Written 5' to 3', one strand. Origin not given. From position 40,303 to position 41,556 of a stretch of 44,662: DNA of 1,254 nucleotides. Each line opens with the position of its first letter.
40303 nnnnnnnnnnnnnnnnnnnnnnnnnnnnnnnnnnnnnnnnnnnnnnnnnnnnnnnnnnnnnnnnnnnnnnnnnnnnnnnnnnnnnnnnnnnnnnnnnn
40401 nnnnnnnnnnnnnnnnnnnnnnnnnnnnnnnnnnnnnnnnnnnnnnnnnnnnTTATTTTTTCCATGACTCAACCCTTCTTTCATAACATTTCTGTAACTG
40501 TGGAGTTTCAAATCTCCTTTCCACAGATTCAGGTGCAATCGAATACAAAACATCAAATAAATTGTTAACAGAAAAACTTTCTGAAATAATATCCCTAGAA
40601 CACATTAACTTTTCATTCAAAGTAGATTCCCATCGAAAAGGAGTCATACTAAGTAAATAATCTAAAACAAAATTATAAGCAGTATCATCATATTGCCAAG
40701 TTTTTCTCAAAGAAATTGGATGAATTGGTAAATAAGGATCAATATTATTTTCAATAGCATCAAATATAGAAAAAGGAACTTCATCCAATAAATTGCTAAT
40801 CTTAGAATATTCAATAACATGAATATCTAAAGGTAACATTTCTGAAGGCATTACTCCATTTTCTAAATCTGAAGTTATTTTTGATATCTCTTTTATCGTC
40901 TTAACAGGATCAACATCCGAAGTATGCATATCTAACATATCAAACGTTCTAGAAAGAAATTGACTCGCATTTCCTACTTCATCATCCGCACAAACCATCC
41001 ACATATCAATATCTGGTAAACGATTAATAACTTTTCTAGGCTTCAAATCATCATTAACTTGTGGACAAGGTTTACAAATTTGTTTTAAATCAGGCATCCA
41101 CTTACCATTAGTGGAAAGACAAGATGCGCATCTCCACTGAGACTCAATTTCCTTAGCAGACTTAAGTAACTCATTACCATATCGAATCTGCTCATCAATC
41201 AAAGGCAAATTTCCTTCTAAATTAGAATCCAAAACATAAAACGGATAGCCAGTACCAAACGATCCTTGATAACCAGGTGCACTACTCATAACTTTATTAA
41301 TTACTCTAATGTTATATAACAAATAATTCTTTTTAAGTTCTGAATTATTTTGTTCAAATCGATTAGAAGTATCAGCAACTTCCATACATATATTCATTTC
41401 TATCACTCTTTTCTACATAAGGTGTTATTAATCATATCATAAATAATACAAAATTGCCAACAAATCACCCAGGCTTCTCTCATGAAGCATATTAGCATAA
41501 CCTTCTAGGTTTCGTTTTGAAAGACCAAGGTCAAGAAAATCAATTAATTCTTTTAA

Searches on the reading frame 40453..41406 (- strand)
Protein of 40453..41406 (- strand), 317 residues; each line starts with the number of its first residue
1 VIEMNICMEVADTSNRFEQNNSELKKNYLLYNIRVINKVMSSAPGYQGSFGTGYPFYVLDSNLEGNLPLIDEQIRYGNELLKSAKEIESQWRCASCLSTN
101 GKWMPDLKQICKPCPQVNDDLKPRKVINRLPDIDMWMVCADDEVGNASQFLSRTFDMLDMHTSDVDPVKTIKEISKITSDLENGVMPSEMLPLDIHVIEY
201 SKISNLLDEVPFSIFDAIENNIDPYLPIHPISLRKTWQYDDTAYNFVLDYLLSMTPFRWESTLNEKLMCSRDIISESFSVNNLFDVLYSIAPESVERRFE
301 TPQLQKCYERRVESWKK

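Call 3: search_protein_families(library=pfam, proteins=[window:40453-41406:-], max_evalue=1)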
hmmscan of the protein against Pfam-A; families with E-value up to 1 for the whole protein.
window:40453-41406:- (317 aa): 0 families

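Call 4: search_protein_families(library=ncbifam, proteins=[window:40453-41406:-], max_evalue=1)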
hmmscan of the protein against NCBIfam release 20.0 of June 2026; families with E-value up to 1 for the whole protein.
window:40453-41406:- (317 aa): 0 families

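Call 5: search_solved_structures(query=window:40453-41406:-, max_evalue=10)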
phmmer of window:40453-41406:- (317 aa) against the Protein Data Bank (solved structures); distinct sequences matched with E-value up to 10: 0.

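Call 6: find_homologous_proteins(query=window:40453-41397:-, max_evalue=0.001)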
Query window:40453-41397:- (314 aa): 585 proteins with E <= 0.001 among 1318 candidates; the best 120 are listed.
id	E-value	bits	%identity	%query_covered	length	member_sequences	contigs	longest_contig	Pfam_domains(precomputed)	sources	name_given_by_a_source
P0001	1.9e-207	705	98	100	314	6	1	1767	-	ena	-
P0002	1.8e-164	564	77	100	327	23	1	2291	-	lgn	-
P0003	4.6e-140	484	64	100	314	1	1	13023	-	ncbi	-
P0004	2.4e-139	482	63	100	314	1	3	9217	-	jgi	-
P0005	9.5e-139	480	65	100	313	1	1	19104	-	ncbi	-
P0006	9.2e-137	473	63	100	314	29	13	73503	-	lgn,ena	-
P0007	3.1e-136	472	66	100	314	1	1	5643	-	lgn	-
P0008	8.4e-136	470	65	100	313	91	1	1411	-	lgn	-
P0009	1.9e-134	466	64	100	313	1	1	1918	-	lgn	-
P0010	2.1e-134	466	64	100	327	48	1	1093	-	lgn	-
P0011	3.8e-134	465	63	100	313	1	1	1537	-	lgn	-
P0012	4.7e-134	464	64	100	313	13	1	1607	-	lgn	-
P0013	2.8e-133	462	63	100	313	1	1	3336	-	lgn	-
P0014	3.8e-133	461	63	100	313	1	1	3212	-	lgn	-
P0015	7.0e-133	461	64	100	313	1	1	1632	-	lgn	-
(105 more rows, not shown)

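Call 11: find_related_loci(query=A1, collection=genome_contigs, flank=6000)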
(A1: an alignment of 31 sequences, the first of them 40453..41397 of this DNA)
Query A1 (314 aa) in genome_contigs; peptide patterns used: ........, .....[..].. (x = any residue, [..] = any of these).
160 stretches matched a pattern; 110 encode a relative of the query (tblastn E <= 1e-3); the best 80 are kept; 80 distinct loci.
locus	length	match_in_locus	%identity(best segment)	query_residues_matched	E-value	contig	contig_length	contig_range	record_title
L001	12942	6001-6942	77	1-314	7e-170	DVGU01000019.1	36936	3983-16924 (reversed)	MAG TPA_asm: Candidatus Faecimonas gallistercoris isolate CHK189-3136 CHK189__C56194_L36936_ERR3414584, whole genome sho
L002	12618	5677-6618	64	1-314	2e-144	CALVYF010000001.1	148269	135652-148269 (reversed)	MAG: uncultured Bacilli bacterium isolate BRZ_SL__bin34 genome assembly, contig: BRZ_SL__NODE_86_length_148269_cov_10.90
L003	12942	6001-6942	63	1-314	9e-142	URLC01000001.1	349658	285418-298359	uncultured Tenericutes bacterium isolate UMGS1110 genome assembly, contig: NODE_1_length_349658_cov_10.9852, whole genom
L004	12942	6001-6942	64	1-314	7e-141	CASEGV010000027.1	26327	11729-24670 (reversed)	uncultured Mycoplasmatota bacterium isolate A2_L3_372372_idba_bin.42 genome assembly, contig: A2_L3_372372_idba_bin.42.f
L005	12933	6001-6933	59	1-312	9e-129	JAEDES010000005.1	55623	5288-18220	MAG: Bacilli bacterium isolate MAG064 NODE_218_length_55623_cov_9.796538, whole genome shotgun sequence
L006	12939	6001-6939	59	1-314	7e-129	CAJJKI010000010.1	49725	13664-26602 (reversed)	MAG TPA_asm: uncultured Clostridiales bacterium isolate ERR1600683-bin.50 genome assembly, contig: NODE_605_length_49725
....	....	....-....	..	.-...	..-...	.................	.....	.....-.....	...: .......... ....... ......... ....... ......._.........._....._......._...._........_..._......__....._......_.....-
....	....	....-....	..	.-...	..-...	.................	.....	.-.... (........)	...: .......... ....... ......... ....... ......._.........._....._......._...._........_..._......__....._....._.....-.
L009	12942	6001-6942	59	1-314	5e-126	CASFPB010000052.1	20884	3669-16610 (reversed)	uncultured bacterium isolate SI.A4.metabat-bins.190 genome assembly, contig: SI.A4.metabat-bins.190.fa_k141_515396, whol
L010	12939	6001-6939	57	1-314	4e-126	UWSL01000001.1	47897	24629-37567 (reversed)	uncultured Tenericutes bacterium isolate UMGS1573 genome assembly, contig: NODE_13_length_47897_cov_3.413507, whole geno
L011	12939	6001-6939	57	1-314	7e-126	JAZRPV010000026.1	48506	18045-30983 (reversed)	MAG: Bacilli bacterium isolate T1900045371_YK20190061.MAGScoT_cleanbin_000010 SGB_6857_k141_2125286, whole genome shotgu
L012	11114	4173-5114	64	1-314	1e-139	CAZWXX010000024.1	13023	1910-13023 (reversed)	MAG TPA_asm: uncultured Muribaculaceae bacterium isolate SRP287540_co1_66 genome assembly, contig: NODE_5212_length_1302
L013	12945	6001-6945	58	1-314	6e-122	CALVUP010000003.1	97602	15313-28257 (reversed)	MAG: uncultured Bacilli bacterium isolate BRZ_NL__bin59 genome assembly, contig: BRZ_NL__NODE_274_length_97602_cov_6.112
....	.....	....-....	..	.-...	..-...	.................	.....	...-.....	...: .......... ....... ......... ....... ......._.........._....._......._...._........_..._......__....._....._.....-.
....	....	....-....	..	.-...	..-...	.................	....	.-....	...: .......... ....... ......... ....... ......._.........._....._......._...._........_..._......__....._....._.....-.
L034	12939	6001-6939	50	1-312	3e-99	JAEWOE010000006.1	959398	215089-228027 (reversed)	MAG: Bacillota bacterium isolate OH_SBlB_51 k127_1115398, whole genome shotgun sequence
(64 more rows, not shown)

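Call 15: predict_structure(alignment_id=A1)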
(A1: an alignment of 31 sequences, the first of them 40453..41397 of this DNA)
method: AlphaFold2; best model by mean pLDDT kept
length: 314 residues; sequences in the alignment: 31
mean_pLDDT: 91.4   pTM: 0.90
mean pLDDT of the five models: 91.4, 91.1, 89.4, 88.2, 88.2
residues with pLDDT >= 90: 235; 70-90: 67; 50-70: 12; < 50: 0
segments of 3 or more residues with pLDDT < 50: none
pLDDT, mean of each block of 10 residues (from residue 1): 89 97 98 98 96 92 94 94 82 82 71 83 91 97 95 90 88 97 96 95 98 96 88 64 94 96 97 95 94 94 93 86
secondary structure, 60 per line:
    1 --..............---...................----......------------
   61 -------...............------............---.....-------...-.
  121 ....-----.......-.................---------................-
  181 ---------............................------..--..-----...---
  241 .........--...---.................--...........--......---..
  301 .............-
elements in order: H3-16 H20-38 E43-48 H68-82 H89-100 H104-108 H120-124 E130-136 H138-154 H164-179 E190-196 H197-217 H243-249 E252-254 H258-274 H277-287 H290-295 H299-313

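Call 18: search_protein_representatives(alignment_id=A1)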
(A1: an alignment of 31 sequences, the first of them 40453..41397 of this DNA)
Query: 31 sequences, 314 profile positions. Proteins with E-value up to 0.001 (for the whole library): 194; up to 1e-10: 150; up to 1e-30: 60. The best 150 are listed.
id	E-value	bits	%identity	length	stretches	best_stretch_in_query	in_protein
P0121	7.6e-125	432.7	-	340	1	5-313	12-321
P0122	3.4e-120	417.4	-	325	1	1-313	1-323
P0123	3.5e-118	410.8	-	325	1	3-314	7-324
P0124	1.0e-112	392.8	-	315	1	7-314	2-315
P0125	2.0e-100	352.5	-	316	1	2-314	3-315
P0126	4.2e-99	348.1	-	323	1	2-313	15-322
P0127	1.1e-98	346.7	-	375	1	3-314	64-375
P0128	2.5e-96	339.0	-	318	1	4-314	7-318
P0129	2.5e-91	322.6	-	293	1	36-313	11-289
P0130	5.4e-88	311.6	-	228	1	59-280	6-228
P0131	3.4e-83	295.9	-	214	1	101-314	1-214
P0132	5.1e-81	288.7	-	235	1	1-232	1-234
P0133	2.3e-78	280.0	-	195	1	2-187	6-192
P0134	4.1e-78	279.1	-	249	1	2-214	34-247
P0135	6.8e-77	275.1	-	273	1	1-252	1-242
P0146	1.6e-49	185.3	-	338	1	9-308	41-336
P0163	1.5e-40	155.8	-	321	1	11-310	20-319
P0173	4.7e-34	134.4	-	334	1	6-308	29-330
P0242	2.5e-15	72.9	-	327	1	43-313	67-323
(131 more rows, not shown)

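Call 19: fold_search(model_id=the predicted structure, library=pdb)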
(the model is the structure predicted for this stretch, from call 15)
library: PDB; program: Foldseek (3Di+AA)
matches with E <= 10: 84; with E <= 0.001: 0
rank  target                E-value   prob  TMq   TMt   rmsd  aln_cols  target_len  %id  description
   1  6fzb_B                2.2e-01  0.14  0.19  0.21  15.0       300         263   11  AadA in complex with ATP, magnesium and streptomycin (released 2018-06-13)
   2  5luh_A                2.5e-01  0.20  0.19  0.22  11.8       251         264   12  AadA E87Q in complex with ATP, calcium and streptomycin (released 2018-01-17)
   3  5lpa_A                2.8e-01  0.28  0.26  0.29  13.2       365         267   10  AadA E87Q in complex with ATP, calcium and dihydrostreptomycin (released 2018-01-17)
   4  5luh_B                2.9e-01  0.20  0.20  0.22  11.8       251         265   12  AadA E87Q in complex with ATP, calcium and streptomycin (released 2018-01-17)
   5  5g4a_B                3.3e-01  0.14  0.20  0.23  14.9       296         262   12  AadA in complex with ATP and magnesium (released 2017-11-29)
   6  5g4a_A                3.6e-01  0.14  0.20  0.23  14.9       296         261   12  AadA in complex with ATP and magnesium (released 2017-11-29)
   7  6fzb_A                5.2e-01  0.20  0.26  0.30  12.9       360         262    9  AadA in complex with ATP, magnesium and streptomycin (released 2018-06-13)
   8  7uy4_A                5.4e-01  0.10  0.20  0.23  15.6       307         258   11  Aminoglycoside-modifying enzyme ANT-3,9 in complex with spectinomycin and AMP-PNP (released 2023-05-10)
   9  6xz0                  6.0e-01  0.18  0.25  0.30  14.7       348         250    9  Crystal structure of spectinomycin adenyltransferase AAD(9) from Enterococcus faecialis with spectinomycin (released 2020-04-15)
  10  6dfp                  6.3e-01  0.04  0.13  0.12  22.4       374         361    9  Crystal Structure of a Tripartite Toxin Component VCA0883 from Vibrio cholerae (released 2018-05-23)
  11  7uy4_B                6.7e-01  0.08  0.18  0.21  16.1       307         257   11  Aminoglycoside-modifying enzyme ANT-3,9 in complex with spectinomycin and AMP-PNP (released 2023-05-10)
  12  4cs6                  7.4e-01  0.12  0.22  0.25  16.8       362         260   10  Crystal structure of AadA - an aminoglycoside adenyltransferase (released 2015-03-25)
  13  6sxj                  1.5e+00  0.12  0.26  0.31  13.9       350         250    8  Crystal structure of spectinomycin adenyltransferase AAD(9) from Enterococcus faecialis (released 2020-04-15)
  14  7ooc_B                1.9e+00  0.09  0.11  0.15  10.9        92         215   14  Mycoplasma pneumoniae 30S subunit of ribosomes in chloramphenicol-treated cells (released 2022-05-25)
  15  6w08_B                2.3e+00  0.02  0.13  0.12  23.1       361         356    8  Crystal Structure of Motility Associated Killing Factor E from Vibrio cholerae (released 2020-03-11)
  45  7bxo_A                6.6e+00  0.04  0.15  0.28  11.7       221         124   10  Crystal structure of the toxin-antitoxin with AMP-PNP (released 2020-09-30)
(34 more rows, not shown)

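Call 20: search_solved_structures(query=A1, max_evalue=10, show_alignments=3)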
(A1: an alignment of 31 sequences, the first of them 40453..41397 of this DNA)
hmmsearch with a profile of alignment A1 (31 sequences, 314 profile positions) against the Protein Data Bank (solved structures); distinct sequences matched with E-value up to 10: 0.

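Call 23: search_protein_families(library=pfam, alignment_id=A2, max_evalue=10)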
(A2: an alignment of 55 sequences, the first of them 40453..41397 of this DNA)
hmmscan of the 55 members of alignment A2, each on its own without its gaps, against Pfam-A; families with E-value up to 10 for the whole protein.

A. member 1, window:40453-41397:- (314 aa): 0 families

B. families by the number of members that match (of 55 scanned): 55 families (the first 25 are shown)
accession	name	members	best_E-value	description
PF04810.20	zf-Sec23_Sec24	8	0.067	Sec23/Sec24 zinc finger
PF00641.23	Zn_ribbon_RanBP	3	0.035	Zn-finger in Ran binding protein and others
PF08734.17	GYD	2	0.012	GYD domain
PF16988.10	Vps36-NZF-N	2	0.097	Vacuolar protein sorting 36 NZF-N zinc-finger domain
PF20408.4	Abhydrolase_11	2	0.12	Alpha/beta hydrolase domain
PF07191.17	Zn_ribbon_6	2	0.13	Double zinc ribbon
PF17283.8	Zn_ribbon_SprT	2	0.16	SprT-like zinc ribbon domain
PF18414.7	zf_C2H2_10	2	0.54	C2H2 type zinc-finger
PF22372.1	BA_2335-like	1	0.00066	BA_2335-like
PF07562.20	NCD3G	1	0.0073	Nine Cysteines Domain of family 3 GPCR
PF12972.12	NAGLU_C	1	0.015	Alpha-N-acetylglucosaminidase (NAGLU) C-terminal domain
PF14520.12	HHH_5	1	0.016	Helix-hairpin-helix domain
PF02891.26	zf-MIZ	1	0.019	MIZ/SP-RING zinc finger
PF18805.7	LRR_10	1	0.029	Leucine-rich repeat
PF14471.11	DUF4428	1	0.039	Domain of unknown function (DUF4428)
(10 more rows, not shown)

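Call 26: fold_search(model_id=the predicted structure, library=viral)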
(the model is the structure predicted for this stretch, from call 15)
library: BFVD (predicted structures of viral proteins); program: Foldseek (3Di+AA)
matches with E <= 10: 63; with E <= 0.001: 0
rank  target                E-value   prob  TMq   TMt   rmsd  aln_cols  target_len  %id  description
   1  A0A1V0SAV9            4.5e-01  0.05  0.15  0.08  20.0       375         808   12  Uncharacterized protein [Catovirus CTV1]
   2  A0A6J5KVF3            1.6e+00  0.03  0.13  0.09  23.2       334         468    9  Uncharacterized protein [uncultured Caudovirales phage]
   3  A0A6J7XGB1            1.8e+00  0.01  0.08  0.05  32.4       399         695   10  Uncharacterized protein [uncultured Caudovirales phage]
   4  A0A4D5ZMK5            2.1e+00  0.11  0.11  0.16   7.6        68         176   13  (no name in the UniProt tables at hand)
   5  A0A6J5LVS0            2.1e+00  0.06  0.19  0.11  12.5       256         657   10  Uncharacterized protein [uncultured Caudovirales phage]
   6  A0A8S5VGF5            2.2e+00  0.01  0.11  0.08  24.1       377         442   12  Uncharacterized protein [Myoviridae sp. ctkfK18]
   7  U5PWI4                2.4e+00  0.06  0.07  0.13   9.8        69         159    9  Uncharacterized protein [Bacillus phage Blastoid]
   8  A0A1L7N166            2.4e+00  0.01  0.12  0.09  26.4       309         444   14  Uncharacterized protein [Ralstonia phage RP12]
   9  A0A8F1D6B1            2.6e+00  0.02  0.14  0.11  17.9       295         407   10  (no name in the UniProt tables at hand)
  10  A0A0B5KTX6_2          2.6e+00  0.01  0.10  0.04  24.9       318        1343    9  RNA-directed RNA polymerase L [Xinzhou Spider Virus]
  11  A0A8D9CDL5            3.0e+00  0.02  0.09  0.11  12.2       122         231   14  Uncharacterized protein [uncultured marine phage]
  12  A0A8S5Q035            3.1e+00  0.01  0.09  0.06  24.2       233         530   11  DNA REPLICATION protein [Siphoviridae sp. ctMOb8]
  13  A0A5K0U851            3.3e+00  0.02  0.18  0.08  23.5       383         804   12  Uncharacterized protein [Yasminevirus sp. GU-2018]
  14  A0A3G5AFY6            3.5e+00  0.02  0.11  0.06  14.5       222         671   10  mRNA capping enzyme [Satyrvirus sp.]
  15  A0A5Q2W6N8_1          3.7e+00  0.01  0.09  0.03  23.1       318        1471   10  (no name in the UniProt tables at hand)
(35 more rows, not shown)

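Call 33: find_homologous_proteins(query=A3, max_evalue=0.001)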
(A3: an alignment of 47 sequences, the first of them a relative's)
Query A3 (47 sequences) (338 aa, profile of the alignment): 12 proteins with E <= 0.001 among 6631 candidates.
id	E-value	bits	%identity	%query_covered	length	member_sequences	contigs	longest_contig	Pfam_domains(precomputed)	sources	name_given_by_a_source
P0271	8.1e-95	336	39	91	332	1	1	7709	-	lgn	-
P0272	1.0e-94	335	45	90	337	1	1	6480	-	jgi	jgi:hypothetical protein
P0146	1.2e-94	335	100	100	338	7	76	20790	-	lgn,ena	-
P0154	3.7e-93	330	44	90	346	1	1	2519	-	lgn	-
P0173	6.8e-92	326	40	90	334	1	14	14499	-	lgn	-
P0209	1.6e-86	309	31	55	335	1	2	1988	-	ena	-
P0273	4.8e-85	304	54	93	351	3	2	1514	-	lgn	-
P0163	1.7e-83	299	43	91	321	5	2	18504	-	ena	-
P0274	1.9e-83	298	40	90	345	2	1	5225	-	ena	-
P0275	7.8e-81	290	50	90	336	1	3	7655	-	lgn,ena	-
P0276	2.9e-79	285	39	88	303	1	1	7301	-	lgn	-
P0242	6.1e-78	280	24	91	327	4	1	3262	-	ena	-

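Call 34: find_encoding_contigs(protein=P0146, flank=6000, max_places=3)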
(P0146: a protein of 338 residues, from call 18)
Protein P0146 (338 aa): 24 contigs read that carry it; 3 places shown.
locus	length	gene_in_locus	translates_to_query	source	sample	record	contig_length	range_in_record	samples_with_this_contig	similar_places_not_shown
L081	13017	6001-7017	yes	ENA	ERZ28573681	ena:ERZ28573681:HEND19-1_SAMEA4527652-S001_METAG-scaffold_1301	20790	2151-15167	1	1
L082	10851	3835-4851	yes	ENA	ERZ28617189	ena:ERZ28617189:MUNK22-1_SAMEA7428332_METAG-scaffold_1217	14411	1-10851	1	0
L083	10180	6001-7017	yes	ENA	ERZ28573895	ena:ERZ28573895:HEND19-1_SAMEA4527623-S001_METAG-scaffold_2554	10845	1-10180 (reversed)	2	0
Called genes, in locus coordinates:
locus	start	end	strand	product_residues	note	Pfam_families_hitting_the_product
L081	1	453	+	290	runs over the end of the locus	-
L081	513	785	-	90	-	PF01016:Ribosomal_L27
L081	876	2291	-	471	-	-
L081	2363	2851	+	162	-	PF07963:N_methyl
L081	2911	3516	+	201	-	PF07963:N_methyl (weak)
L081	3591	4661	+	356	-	PF03706:LPG_synthase_TM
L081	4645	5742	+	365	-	PF13742:tRNA_anti_2, PF01336:tRNA_anti-codon (weak), PF02601:Exonuc_VII_L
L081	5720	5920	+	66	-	-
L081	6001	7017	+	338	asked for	-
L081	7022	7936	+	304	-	PF02811:PHP (weak)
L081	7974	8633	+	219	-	-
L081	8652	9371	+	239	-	PF02518:HATPase_c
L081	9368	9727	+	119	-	PF00072:Response_reg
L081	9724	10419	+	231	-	PF11967:RecO_N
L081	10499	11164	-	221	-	-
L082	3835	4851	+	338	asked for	-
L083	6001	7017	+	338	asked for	-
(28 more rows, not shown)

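Call 35: find_encoding_contigs(protein=P0163, flank=6000, max_places=2)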
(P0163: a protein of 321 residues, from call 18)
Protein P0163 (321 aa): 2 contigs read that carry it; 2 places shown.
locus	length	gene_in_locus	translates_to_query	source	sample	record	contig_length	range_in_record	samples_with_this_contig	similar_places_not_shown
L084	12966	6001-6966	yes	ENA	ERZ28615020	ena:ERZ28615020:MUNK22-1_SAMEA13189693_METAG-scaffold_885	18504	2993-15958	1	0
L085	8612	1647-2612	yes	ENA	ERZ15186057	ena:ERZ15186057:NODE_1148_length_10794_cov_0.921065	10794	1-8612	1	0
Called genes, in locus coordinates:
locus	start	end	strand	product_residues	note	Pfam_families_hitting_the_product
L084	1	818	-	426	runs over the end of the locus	-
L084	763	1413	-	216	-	-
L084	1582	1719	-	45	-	-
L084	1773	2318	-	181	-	-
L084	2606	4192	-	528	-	PF06418:CTP_synth_N, PF00117:GATase, PF07722:Peptidase_C26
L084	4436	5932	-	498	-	PF01564:Spermine_synth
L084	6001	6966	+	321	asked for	-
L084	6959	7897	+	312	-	PF02811:PHP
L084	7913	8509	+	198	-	PF01928:CYTH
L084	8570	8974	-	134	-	-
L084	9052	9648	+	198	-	-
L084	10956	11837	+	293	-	PF00005:ABC_tran, PF13304:AAA_21 (faint)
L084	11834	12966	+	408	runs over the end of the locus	PF12704:MacB_PCD, PF02687:FtsX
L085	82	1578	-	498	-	PF01564:Spermine_synth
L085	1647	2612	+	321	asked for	-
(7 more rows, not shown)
